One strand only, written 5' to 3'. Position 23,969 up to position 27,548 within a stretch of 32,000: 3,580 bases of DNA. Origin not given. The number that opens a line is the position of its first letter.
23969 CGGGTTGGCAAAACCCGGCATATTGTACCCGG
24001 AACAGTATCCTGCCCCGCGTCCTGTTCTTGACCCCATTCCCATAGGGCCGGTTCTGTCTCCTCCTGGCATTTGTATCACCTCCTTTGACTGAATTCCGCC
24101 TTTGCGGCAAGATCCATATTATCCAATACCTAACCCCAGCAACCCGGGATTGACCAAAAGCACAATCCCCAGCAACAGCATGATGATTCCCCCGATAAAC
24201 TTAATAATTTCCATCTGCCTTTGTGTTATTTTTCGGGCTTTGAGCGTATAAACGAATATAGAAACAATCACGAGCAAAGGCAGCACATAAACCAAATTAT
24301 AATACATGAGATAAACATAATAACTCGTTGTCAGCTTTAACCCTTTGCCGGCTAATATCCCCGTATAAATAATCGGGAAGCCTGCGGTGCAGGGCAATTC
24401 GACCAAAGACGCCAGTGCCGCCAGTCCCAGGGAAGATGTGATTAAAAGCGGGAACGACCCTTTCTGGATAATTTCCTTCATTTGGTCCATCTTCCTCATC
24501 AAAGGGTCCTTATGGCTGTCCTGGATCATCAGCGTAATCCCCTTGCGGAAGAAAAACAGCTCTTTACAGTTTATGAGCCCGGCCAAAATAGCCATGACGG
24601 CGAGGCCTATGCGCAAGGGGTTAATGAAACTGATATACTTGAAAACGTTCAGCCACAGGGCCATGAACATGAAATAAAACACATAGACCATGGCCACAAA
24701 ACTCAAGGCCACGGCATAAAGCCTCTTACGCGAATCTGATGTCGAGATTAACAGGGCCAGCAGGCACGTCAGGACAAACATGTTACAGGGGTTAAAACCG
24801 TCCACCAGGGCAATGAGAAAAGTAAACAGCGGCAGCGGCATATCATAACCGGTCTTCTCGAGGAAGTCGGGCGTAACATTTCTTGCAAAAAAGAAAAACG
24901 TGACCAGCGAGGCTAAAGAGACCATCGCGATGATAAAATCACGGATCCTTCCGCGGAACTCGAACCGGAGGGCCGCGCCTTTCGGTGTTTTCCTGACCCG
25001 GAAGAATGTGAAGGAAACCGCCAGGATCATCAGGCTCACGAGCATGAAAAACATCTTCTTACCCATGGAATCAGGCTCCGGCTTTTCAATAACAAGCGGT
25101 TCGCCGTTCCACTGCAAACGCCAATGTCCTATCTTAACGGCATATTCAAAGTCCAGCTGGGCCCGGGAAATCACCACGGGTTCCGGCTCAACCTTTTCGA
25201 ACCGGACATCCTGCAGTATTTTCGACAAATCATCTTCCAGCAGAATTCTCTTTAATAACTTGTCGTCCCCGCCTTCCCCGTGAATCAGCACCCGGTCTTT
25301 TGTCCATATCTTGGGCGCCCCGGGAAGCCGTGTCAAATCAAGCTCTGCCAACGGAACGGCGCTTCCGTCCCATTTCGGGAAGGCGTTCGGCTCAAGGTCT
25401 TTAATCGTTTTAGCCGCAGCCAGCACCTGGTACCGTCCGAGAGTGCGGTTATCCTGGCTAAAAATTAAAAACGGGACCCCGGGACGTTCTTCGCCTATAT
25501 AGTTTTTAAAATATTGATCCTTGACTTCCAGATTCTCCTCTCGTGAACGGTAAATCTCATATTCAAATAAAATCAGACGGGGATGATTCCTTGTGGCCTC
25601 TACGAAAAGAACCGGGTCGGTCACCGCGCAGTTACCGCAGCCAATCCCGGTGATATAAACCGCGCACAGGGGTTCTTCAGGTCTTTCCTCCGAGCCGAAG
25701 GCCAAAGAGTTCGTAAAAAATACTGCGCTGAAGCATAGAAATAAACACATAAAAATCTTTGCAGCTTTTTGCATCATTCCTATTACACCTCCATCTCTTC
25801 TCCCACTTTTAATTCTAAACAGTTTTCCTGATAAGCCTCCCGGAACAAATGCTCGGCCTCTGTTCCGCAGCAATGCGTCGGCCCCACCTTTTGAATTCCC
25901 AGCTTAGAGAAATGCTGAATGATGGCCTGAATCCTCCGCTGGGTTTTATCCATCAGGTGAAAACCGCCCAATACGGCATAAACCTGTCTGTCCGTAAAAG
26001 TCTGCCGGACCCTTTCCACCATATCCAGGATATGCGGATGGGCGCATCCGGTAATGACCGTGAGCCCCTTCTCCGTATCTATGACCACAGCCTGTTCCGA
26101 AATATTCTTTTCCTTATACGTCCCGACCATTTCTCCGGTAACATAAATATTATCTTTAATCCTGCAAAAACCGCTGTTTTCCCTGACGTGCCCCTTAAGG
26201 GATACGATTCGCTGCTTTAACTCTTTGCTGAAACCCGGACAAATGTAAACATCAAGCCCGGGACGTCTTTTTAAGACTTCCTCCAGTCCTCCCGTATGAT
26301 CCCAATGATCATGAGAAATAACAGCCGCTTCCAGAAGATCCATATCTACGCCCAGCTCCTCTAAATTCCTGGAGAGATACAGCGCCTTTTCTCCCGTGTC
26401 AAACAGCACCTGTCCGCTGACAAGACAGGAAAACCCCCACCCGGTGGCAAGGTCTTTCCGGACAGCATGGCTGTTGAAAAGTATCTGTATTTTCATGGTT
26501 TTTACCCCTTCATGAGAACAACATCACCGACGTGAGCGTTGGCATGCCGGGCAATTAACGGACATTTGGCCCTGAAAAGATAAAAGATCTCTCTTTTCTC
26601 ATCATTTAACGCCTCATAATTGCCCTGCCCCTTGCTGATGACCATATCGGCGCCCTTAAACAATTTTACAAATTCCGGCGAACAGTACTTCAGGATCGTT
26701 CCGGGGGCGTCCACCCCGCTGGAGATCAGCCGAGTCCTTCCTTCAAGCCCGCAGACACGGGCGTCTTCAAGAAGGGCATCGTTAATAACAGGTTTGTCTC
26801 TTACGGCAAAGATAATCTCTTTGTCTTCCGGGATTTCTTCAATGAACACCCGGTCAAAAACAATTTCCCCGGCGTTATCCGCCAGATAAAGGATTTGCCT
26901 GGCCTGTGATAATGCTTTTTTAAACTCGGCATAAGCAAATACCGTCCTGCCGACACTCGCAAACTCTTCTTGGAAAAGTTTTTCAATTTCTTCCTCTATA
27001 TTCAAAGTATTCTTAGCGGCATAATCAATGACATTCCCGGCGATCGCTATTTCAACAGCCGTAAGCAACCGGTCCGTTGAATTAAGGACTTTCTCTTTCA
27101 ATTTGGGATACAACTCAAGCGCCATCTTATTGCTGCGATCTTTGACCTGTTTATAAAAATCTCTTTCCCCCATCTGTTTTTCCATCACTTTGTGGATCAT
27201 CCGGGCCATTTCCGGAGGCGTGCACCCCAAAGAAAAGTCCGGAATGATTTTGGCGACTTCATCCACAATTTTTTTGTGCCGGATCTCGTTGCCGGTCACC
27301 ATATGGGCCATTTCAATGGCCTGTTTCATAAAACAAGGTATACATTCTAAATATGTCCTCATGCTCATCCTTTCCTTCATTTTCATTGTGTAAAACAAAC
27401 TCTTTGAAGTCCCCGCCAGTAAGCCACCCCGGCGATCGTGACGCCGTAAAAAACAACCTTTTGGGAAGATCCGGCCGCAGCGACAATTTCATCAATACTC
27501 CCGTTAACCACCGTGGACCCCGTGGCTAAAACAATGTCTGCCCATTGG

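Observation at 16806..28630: Fur-controlled 16-gene block: an expanded ORP (orange-protein)-like metallocluster system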

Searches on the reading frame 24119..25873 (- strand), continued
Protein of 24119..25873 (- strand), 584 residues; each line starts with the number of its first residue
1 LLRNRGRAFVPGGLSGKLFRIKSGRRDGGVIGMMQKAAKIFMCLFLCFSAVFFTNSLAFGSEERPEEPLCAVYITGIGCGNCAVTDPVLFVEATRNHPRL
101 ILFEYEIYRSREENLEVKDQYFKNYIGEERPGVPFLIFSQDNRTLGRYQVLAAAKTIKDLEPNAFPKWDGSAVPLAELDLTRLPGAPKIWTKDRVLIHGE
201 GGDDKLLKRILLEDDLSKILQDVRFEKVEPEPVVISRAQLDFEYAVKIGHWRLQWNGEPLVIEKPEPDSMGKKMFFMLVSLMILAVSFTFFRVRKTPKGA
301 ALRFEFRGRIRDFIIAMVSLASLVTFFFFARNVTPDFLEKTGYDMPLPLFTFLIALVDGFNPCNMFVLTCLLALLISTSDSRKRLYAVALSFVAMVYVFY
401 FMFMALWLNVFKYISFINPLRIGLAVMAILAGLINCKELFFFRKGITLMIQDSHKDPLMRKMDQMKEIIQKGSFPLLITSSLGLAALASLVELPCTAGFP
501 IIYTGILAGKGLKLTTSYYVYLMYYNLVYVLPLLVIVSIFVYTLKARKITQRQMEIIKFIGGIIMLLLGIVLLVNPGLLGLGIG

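Call 82: search_protein_families(library=pfam, proteins=[L081:11733-11990:+, L081:14655-15527:+], max_evalue=0.01)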
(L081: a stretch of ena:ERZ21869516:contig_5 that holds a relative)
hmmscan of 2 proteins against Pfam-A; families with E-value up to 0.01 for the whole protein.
L081:11733-11990:+ (85 aa): 0 families

L081:14655-15527:+ (290 aa): 2 families
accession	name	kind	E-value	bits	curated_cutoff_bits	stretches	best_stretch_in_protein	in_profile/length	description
PF12849.12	PBP_like_2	-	9.3e-37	127.7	27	1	24-256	11-260/267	PBP superfamily domain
PF12727.12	PBP_like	-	5.1e-12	45.8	27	1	46-200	6-153/193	PBP superfamily domain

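Call 84: search_solved_structures(query=A2, max_evalue=10)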
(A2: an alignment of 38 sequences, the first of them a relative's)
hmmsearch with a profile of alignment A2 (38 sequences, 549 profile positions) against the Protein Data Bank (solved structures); distinct sequences matched with E-value up to 10: 3.
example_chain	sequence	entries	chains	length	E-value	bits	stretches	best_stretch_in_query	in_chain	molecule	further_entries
2k78_A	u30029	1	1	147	0.16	13.7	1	68-160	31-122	Iron-regulated surface determinant protein C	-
2o6p_A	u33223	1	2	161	0.41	12.4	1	68-160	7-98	Iron-regulated surface determinant protein C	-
6bl7_A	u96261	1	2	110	2.5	9.8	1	142-208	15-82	Protein STU2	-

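Call 86: search_protein_families(library=pfam, alignment_id=A2, max_evalue=1)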
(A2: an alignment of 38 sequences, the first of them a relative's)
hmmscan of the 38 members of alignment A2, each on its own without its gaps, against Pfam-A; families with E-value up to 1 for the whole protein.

A. member 1, P0121 (552 aa): 1 family
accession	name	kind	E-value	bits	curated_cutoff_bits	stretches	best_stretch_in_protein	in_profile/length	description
PF23809.1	Phage_holin_9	-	0.044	14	27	1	335-368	57-90/130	Bacteriophage holin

B. families by the number of members that match (of 38 scanned): 18 families
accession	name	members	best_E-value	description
PF23809.1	Phage_holin_9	10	0.018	Bacteriophage holin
PF10785.14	NADH-u_ox-rdase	3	0.028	NADH-ubiquinone oxidoreductase complex I, 21 kDa subunit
PF07695.17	7TMR-DISM_7TM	2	0.0087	7TM diverse intracellular signalling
PF07062.17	Clc-like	1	0.0012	Clc-like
PF11139.14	SfLAP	1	0.0075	Sap, sulfolipid-1-addressing protein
PF17158.10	MASE4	1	0.018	Membrane-associated sensor, integral membrane domain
PF15420.11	Abhydrolase_9_N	1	0.03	Alpha/beta-hydrolase family N-terminus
PF11992.13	TgpA_N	1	0.061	TgpA N-terminal domain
PF21373.2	ZNHIT3_C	1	0.11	Zinc finger HIT domain-containing protein 3, C-terminal domain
PF19337.4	BAMBI_C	1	0.17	BMP and activin membrane-bound inhibitor homolog C-terminus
PF14451.12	Ub-Mut7C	1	0.18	Mut7-C ubiquitin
PF17643.6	TssR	1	0.26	TssR protein N-terminal barrel domain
PF14134.11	DUF4301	1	0.27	Domain of unknown function (DUF4301)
PF05568.16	ASFV_J13L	1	0.41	African swine fever virus J13L protein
PF20154.4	LNT_N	1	0.45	Apolipoprotein N-acyltransferase N-terminal domain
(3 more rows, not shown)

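Call 94: search_protein_families(library=ncbifam, proteins=[L081:14655-15527:+], max_evalue=0.00001)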
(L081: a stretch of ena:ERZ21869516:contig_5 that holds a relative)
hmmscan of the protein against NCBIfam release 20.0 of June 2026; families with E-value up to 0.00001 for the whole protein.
L081:14655-15527:+ (290 aa): 3 families
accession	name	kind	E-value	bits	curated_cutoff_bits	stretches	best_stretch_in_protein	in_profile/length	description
TIGR02136.1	ptsS_2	subfamily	4.1e-67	226.4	206.6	1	24-275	40-294/295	phosphate ABC transporter substrate-binding protein PstS family protein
TIGR00975.1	3a0107s03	equivalog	3.2e-13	49.4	205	1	26-137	2-114/315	phosphate ABC transporter substrate-binding protein PstS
TIGR04505.1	PtsS_plasma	equivalog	2.7e-07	30.3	175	0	141-241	203-311/334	phosphate ABC transporter substrate-binding protein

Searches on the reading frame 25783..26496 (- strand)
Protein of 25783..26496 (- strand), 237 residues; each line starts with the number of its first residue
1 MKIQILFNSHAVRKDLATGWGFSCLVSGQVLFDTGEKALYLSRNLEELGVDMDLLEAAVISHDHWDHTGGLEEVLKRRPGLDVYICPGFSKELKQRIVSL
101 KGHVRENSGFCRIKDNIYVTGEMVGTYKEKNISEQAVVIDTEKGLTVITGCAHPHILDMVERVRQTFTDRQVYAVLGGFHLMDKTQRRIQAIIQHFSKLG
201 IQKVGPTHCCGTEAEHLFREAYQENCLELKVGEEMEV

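Call 4: search_protein_families(library=pfam, proteins=[window:25783-26496:-], max_evalue=0.01)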
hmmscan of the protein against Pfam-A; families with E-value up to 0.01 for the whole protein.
window:25783-26496:- (237 aa): 3 families
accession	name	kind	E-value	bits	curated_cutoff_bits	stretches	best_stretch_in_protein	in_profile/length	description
PF12706.13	Lactamase_B_2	-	1.7e-07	31.5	27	1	30-100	3-77/200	Beta-lactamase superfamily domain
PF00753.33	Lactamase_B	-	2.1e-05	25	22.7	1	30-79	18-68/196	Metallo-beta-lactamase superfamily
PF23023.1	Anti-Pycsar_Apyc1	-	0.00052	20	50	1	24-76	26-75/250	Anti-Pycsar protein Apyc1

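Call 7: search_protein_families(library=ncbifam, proteins=[window:25783-26496:-], max_evalue=0.001)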
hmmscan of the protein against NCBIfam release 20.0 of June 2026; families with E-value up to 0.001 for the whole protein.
window:25783-26496:- (237 aa): 9 families
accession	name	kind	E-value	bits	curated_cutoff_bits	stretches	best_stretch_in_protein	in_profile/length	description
NF033105.1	bla_subclass_B3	equivalog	3.4e-06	26.6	240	1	27-78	32-84/257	subclass B3 metallo-beta-lactamase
NF012229.1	bla_class_B_core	domain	8.4e-06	26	100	1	28-85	25-80/139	metallo-beta-lactamase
NF033185.1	B3_Acin_new2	exception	7.3e-05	22.1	625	1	19-77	50-112/285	putative subclass B3 metallo-beta-lactamase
TIGR00361.1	ComEC_Rec2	equivalog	0.00013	20.2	190.05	1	53-151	491-583/663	DNA internalization-related competence protein ComEC/Rec2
NF033088.2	bla_subclass_B1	equivalog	0.0005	19.8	200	0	112-180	10-78/217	subclass B1 metallo-beta-lactamase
NF003954.0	PRK05452.1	equivalog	0.00051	19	711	1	30-204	46-210/479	anaerobic nitric oxide reductase flavorubredoxin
NF002553.0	PRK02113.1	equivalog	0.00077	19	386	0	48-97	60-111/252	MBL fold metallo-hydrolase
NF008580.0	PRK11539.1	equivalog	0.00081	17.8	969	0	55-84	554-583/758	ComEC family protein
NF033184.1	B3_Acin_new1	exception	0.00085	18.5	580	0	30-74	61-107/283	putative subclass B3 metallo-beta-lactamase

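Call 53: search_solved_structures(query=window:25783-26496:-, max_evalue=0.01)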
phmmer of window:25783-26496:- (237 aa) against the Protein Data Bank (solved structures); distinct sequences matched with E-value up to 0.01: 6.
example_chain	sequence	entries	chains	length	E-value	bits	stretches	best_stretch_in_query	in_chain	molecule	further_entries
7dck_A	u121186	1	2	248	5.2e-46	160.3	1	2-233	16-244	Lactamase_B domain-containing protein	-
3h3e_A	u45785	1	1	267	5.5e-27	98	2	132-236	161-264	uncharacterized protein Tm1679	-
2p4z_A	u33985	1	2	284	1.9e-23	86.4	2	128-217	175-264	Metal-dependent hydrolases of the beta-lactamase superfamily II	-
6e0s_A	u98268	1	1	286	0.0023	20.7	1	27-83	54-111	MEM-A1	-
7u2s_A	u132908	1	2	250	0.0027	20.5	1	28-77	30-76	Apyc1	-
4p62_A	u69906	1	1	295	0.0066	19.2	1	28-85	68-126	Metallo-beta-lactamase AIM-1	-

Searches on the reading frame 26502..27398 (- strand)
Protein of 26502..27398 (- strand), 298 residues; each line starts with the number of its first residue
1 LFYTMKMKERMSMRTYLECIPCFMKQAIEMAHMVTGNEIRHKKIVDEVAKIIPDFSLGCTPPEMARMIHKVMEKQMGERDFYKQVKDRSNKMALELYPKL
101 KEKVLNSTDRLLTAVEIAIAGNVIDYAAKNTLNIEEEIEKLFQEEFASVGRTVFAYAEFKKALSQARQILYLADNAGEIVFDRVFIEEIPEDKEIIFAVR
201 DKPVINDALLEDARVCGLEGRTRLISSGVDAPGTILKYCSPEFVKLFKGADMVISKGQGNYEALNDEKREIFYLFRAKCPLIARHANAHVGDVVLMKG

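Call 4: search_protein_families(library=pfam, proteins=[window:26502-27398:-], max_evalue=0.01)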
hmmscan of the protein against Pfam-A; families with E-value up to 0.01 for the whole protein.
window:26502-27398:- (298 aa): 1 family
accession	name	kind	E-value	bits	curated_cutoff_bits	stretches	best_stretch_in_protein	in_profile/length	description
PF01937.24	ARMT1-like_dom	-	6.4e-71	239.5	25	1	16-292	2-309/311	Damage-control phosphatase ARMT1-like domain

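Call 7: search_protein_families(library=ncbifam, proteins=[window:26502-27398:-], max_evalue=0.001)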
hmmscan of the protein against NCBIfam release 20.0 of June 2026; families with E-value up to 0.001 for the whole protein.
window:26502-27398:- (298 aa): 2 families
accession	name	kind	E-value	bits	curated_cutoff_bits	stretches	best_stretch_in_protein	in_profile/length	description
NF040824.1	damage_ctl_Phtase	equivalog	2.7e-55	187.8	440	1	13-294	1-280/282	damage-control phosphatase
NF041594.1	dam_ctlPhtase_Archglob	equivalog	1.4e-43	149.4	500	1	13-296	1-285/287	damage-control phosphatase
